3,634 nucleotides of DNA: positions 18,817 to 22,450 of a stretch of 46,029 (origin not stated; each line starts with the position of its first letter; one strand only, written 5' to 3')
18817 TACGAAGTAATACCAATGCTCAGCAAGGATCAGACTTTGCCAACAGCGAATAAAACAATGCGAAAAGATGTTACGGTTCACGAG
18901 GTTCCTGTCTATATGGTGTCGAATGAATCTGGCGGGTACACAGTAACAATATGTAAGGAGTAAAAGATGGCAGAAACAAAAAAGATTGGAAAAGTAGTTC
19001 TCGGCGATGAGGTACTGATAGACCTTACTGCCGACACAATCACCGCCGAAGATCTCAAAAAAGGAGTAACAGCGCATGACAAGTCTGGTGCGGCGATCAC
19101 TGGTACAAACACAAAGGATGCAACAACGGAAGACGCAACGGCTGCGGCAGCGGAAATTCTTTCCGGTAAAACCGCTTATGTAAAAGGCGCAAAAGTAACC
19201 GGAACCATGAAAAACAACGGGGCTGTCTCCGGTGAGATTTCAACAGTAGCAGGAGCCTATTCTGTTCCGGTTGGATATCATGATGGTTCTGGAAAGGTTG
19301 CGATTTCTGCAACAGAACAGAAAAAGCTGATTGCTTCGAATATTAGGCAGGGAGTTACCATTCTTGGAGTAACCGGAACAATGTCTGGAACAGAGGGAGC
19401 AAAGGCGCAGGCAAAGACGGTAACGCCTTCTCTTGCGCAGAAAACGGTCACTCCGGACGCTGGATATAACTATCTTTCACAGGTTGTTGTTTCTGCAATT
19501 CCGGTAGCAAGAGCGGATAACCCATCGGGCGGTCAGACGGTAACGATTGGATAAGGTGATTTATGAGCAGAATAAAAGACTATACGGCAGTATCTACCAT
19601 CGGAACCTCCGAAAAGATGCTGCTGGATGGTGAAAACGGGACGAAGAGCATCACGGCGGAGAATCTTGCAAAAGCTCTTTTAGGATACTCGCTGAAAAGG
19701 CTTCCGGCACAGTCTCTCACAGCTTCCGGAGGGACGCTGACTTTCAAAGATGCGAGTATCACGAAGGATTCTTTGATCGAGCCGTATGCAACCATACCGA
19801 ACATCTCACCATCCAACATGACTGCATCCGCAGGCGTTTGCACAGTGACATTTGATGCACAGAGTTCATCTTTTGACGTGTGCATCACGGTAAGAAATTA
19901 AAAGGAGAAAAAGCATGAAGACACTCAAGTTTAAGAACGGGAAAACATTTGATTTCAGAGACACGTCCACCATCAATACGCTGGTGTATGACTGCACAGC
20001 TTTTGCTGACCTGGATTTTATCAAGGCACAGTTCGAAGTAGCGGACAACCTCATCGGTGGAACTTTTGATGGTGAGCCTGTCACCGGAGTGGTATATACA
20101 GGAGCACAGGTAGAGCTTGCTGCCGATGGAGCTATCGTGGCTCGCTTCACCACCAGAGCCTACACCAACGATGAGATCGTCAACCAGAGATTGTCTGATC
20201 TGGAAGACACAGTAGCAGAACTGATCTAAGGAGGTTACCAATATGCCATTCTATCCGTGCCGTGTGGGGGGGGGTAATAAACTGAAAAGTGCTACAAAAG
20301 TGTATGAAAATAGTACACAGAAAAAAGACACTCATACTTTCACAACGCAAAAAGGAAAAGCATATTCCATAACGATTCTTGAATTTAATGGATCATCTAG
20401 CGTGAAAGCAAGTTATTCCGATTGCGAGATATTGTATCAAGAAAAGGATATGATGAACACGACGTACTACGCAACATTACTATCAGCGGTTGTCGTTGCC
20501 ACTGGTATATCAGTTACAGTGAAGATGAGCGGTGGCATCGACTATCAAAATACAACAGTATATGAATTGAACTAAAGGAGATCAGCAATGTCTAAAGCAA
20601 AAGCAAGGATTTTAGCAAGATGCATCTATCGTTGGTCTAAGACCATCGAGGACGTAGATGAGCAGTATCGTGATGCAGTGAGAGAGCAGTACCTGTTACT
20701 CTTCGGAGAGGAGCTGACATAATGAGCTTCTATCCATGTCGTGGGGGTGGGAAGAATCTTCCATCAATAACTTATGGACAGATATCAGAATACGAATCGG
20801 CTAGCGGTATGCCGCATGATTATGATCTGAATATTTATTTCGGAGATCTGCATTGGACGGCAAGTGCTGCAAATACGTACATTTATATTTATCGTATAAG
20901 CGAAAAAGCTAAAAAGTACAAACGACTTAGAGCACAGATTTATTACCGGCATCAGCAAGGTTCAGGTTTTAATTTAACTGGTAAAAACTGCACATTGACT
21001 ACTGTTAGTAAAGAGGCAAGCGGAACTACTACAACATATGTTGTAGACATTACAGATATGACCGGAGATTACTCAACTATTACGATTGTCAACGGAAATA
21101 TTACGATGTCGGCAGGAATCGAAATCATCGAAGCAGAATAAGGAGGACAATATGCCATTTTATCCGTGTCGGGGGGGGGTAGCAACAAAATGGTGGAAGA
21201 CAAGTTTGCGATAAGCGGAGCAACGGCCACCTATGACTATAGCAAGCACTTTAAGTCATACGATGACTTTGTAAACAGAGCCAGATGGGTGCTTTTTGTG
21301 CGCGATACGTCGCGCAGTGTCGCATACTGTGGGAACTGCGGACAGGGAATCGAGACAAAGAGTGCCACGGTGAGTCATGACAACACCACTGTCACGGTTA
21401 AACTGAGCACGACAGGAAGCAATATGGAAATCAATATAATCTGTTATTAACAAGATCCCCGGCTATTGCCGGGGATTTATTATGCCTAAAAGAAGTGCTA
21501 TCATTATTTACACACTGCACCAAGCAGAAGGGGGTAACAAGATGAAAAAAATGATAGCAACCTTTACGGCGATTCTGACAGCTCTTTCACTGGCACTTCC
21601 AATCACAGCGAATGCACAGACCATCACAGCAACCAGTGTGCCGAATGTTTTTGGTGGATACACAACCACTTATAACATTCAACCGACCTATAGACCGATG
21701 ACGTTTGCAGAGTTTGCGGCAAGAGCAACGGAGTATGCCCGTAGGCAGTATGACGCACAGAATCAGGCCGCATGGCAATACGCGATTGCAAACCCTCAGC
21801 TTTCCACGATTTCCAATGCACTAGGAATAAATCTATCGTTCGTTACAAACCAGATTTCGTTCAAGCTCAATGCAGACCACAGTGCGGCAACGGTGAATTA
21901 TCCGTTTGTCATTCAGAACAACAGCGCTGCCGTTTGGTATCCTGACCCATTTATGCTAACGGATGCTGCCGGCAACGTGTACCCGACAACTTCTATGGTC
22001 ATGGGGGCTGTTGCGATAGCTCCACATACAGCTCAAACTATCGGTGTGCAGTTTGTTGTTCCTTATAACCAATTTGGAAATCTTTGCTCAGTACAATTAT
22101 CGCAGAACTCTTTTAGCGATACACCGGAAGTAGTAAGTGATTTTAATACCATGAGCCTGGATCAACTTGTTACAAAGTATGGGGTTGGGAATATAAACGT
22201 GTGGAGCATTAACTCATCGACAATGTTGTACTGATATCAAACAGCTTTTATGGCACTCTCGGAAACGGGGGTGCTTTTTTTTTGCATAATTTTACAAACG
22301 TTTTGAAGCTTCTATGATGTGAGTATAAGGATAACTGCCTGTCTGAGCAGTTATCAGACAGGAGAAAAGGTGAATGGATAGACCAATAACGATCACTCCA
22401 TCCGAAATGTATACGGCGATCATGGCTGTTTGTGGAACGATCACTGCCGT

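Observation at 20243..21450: Three PFYPCR-GGG paralogs with G9 homopolymers at their 5' ends, one copy out of frame: candidate phase-variable distal tail/host-range cassette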

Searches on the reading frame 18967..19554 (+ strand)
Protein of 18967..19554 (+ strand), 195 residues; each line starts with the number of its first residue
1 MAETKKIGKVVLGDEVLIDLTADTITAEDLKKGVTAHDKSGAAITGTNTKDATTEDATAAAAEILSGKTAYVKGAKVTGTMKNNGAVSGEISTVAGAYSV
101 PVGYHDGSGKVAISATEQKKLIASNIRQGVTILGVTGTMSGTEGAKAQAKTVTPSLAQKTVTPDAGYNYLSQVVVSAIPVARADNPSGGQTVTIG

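Call 5: search_protein_families(library=phrogs, proteins=[window:18967-19554:+], max_evalue=0.1)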
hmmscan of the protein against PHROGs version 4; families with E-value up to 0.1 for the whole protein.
window:18967-19554:+ (195 aa): 3 families
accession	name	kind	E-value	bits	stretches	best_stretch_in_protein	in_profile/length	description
phrog_13589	-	unknown function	3.1e-53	182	1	1-194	733-937/1042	-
phrog_38337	-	unknown function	3.3e-14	53.5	1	23-145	275-396/622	-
phrog_28171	-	unknown function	6.6e-11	42.5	1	45-155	265-378/476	-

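Call 6: search_protein_families(library=pfam, proteins=[window:18967-19554:+], max_evalue=0.1)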
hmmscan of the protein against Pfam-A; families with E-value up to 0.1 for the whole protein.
window:18967-19554:+ (195 aa): 0 families

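Call 85: search_solved_structures(query=window:18967-19551:+, max_evalue=1)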
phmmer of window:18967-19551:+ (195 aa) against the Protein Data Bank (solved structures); distinct sequences matched with E-value up to 1: 1.
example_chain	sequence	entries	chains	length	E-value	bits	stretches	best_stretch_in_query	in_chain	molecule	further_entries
6rvr_A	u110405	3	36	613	0.93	12.5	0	39-93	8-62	Portal protein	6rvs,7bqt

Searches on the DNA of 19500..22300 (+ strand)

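Call 7: search_dna_similar(query=window:19500-22300:+, collection=phages, mode=distant, max_rows=20)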
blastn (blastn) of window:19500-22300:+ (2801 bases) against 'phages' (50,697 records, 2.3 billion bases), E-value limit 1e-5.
No match.

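Call 80: search_rna_families(source=window, start=19800, end=21700, threshold=evalue, max_evalue=1)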
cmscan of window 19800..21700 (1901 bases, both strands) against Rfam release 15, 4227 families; matches with E-value up to 1: 3.
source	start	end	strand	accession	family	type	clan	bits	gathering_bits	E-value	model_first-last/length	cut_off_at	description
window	21425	21481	+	RF00512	Leu_leader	Cis-reg; leader;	-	22.3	50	0.1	1-148/148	no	Leucine operon leader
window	21437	21511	-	RF02621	BSnc120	Gene; sRNA;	-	21.3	114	0.11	1-88/88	no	Brucella sRNA 120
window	21421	21495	+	RF02621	BSnc120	Gene; sRNA;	-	20.4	114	0.2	1-88/88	no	Brucella sRNA 120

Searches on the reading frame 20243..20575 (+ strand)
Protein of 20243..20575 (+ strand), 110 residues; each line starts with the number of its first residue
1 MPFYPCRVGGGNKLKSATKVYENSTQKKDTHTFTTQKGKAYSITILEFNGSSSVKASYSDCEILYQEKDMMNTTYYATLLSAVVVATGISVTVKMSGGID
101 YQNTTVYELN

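Call 5: search_protein_families(library=phrogs, proteins=[window:20243-20575:+], max_evalue=0.1)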
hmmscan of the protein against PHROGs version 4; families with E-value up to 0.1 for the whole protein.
window:20243-20575:+ (110 aa): 0 families

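Call 6: search_protein_families(library=pfam, proteins=[window:20243-20575:+], max_evalue=0.1)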
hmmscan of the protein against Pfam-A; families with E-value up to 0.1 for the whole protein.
window:20243-20575:+ (110 aa): 0 families

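Call 8: find_homologous_proteins(query=window:20243-20575:+, max_evalue=0.01)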
Query window:20243-20575:+ (110 aa): 12 proteins with E <= 0.01 among 14 candidates.
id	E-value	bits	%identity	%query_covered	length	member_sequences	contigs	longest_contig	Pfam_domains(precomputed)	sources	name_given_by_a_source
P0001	3.2e-65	235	100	100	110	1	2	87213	-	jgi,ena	jgi:hypothetical protein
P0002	1.8e-48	181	76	100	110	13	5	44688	-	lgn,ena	-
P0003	1.8e-47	178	75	100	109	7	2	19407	-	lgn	-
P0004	6.4e-45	170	78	94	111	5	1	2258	-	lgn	-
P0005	2.4e-44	168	72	100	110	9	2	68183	-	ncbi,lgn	ncbi:hypothetical protein ACTNE0_07685 [Bacillota bacterium HCP3S3_E9]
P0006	7.1e-43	163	73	94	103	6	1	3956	-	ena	-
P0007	1.8e-37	146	68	94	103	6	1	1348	-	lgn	-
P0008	4.0e-36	141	73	83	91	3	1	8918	-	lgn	-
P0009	1.1e-35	140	66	92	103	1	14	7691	-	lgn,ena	-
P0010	1.3e-33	133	68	83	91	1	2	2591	-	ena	-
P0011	1.0e-32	130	65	94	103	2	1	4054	-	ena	-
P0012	8.7e-29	118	61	88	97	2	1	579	-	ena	-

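Call 24: find_encoding_contigs(protein=window:20243-20575:+, flank=10000, max_places=10)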
Protein window:20243-20575:+ (110 aa): no gene with exactly this product is on record in the collection.

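Call 26: find_encoding_contigs(protein=P0001, flank=10000, max_places=10)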
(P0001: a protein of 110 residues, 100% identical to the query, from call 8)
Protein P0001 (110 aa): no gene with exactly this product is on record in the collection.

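Call 27: find_encoding_contigs(protein=P0005, flank=10000, max_places=10)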
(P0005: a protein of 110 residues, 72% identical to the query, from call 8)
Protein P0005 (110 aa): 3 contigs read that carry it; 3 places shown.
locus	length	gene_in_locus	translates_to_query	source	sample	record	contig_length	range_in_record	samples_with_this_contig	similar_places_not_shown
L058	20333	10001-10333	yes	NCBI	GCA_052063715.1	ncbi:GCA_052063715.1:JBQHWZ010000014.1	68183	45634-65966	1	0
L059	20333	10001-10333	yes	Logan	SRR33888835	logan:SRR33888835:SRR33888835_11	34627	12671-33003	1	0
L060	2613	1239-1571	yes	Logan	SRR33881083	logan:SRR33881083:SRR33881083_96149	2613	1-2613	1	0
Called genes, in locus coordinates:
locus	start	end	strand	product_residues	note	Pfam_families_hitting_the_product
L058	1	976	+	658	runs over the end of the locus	-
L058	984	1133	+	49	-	-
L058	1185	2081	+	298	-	-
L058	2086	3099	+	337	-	PF10124:Mu-like_gpT (faint), PF25209:Phage_capsid_4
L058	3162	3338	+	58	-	-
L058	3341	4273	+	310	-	-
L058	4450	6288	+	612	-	-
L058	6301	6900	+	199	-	-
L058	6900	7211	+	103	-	-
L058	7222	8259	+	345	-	-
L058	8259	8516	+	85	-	-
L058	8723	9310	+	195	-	-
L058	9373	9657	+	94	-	-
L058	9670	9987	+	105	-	-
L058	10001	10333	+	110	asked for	-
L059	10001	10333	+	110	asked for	-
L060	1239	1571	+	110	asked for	-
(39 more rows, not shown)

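Call 72: predict_structure(alignment_id=A2)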
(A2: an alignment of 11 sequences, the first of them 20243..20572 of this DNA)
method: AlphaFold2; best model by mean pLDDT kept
length: 110 residues; sequences in the alignment: 11
mean_pLDDT: 83.0   pTM: 0.74
mean pLDDT of the five models: 83.0, 81.9, 81.4, 79.6, 75.2
residues with pLDDT >= 90: 58; 70-90: 31; 50-70: 9; < 50: 12
segments of 3 or more residues with pLDDT < 50: 1-12
pLDDT, mean of each block of 10 residues (from residue 1): 41 71 90 94 87 86 92 77 95 89 91
secondary structure, 60 per line:
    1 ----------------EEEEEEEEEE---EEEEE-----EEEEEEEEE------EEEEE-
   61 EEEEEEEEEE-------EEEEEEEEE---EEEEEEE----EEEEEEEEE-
elements in order: E17-26 E30-34 E40-48 E55-59 E61-70 E78-86 E90-96 E101-109

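Call 75: fold_search(model_id=the predicted structure, library=pdb)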
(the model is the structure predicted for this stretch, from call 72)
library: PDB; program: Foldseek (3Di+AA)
matches with E <= 10: 888; with E <= 0.001: 0
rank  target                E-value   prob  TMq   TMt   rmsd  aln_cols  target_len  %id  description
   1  5e7t_H                1.6e-02  1.00  0.55  0.38   8.3       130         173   13  Structure of the tripod (BppUct-A-L) from the baseplate of bacteriophage Tuc2009 (released 2015-12-30)
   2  5e7t_G                1.8e-02  1.00  0.56  0.38   8.4       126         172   12  Structure of the tripod (BppUct-A-L) from the baseplate of bacteriophage Tuc2009 (released 2015-12-30)
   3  7wld_T                4.8e-02  0.82  0.36  0.11   9.4       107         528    9  Cryo-EM structure of the human glycosylphosphatidylinositol transamidase complex at 2.53 Angstrom resolution (released 2022-04-27)
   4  9jsi_G                5.3e-02  0.94  0.41  0.13   9.0       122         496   18  Clostridium perfringens iota toxin pore Ib in prepore II state (released 2025-05-14)
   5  1nlq_E                6.2e-02  0.85  0.37  0.41  13.1       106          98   11  The crystal structure of Drosophila NLP-core provides insight into pentamer formation and histone binding (released 2003-03-01)
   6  5e7f_G                6.9e-02  1.00  0.54  0.48   5.3       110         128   14  Complex between lactococcal phage Tuc2009 RBP head domain and a nanobody (L06) (released 2015-12-30)
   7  1nlq_A                8.0e-02  0.75  0.35  0.37  12.8       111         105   12  The crystal structure of Drosophila NLP-core provides insight into pentamer formation and histone binding (released 2003-03-01)
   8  1xe0_F                8.5e-02  0.41  0.28  0.29  13.6       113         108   10  The structure and function of Xenopus NO38-core, a histone binding chaperone in the nucleolus (released 2004-12-21)
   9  9f4b_F2               9.4e-02  0.60  0.36  0.12  13.5       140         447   10  Pre-assembled baseplate cup of Klebsiella phage KP1 variant vB_Kpn_Lilla1 (released 2025-05-14)
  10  7vmf_A                1.1e-01  0.84  0.38  0.42  10.3       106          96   10  Crystal structure of Arabidopsis thaliana HDT2 (released 2022-09-21)
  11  3afg_A                1.2e-01  0.66  0.35  0.11   7.4       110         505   10  Crystal structure of ProN-Tk-SP from Thermococcus kodakaraensis (released 2010-08-04)
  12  9ub7_E                1.3e-01  0.54  0.35  0.09  11.3       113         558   10  Structure of glycosylphosphatidylinositol transamidase,state 1 (released 2026-04-08)
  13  8pdz_A                1.4e-01  0.30  0.28  0.27  12.1       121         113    8  Recombinant Ena3A L-Type endospore appendages (released 2023-11-08)
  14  9jsg                  1.5e-01  0.84  0.42  0.12   9.0       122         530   18  Clostridium perfringens iota toxin pore Ib in pore state (released 2025-05-14)
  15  9jsk_A                1.5e-01  0.77  0.40  0.14   9.2       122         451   18  Clostridium perfringens iota toxin pore Ib in prepore IV state (released 2025-05-14)
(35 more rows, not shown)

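Call 84: search_solved_structures(query=A2, max_evalue=1)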
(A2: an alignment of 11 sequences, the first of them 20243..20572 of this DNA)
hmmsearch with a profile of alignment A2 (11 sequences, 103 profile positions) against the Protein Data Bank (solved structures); distinct sequences matched with E-value up to 1: 0.
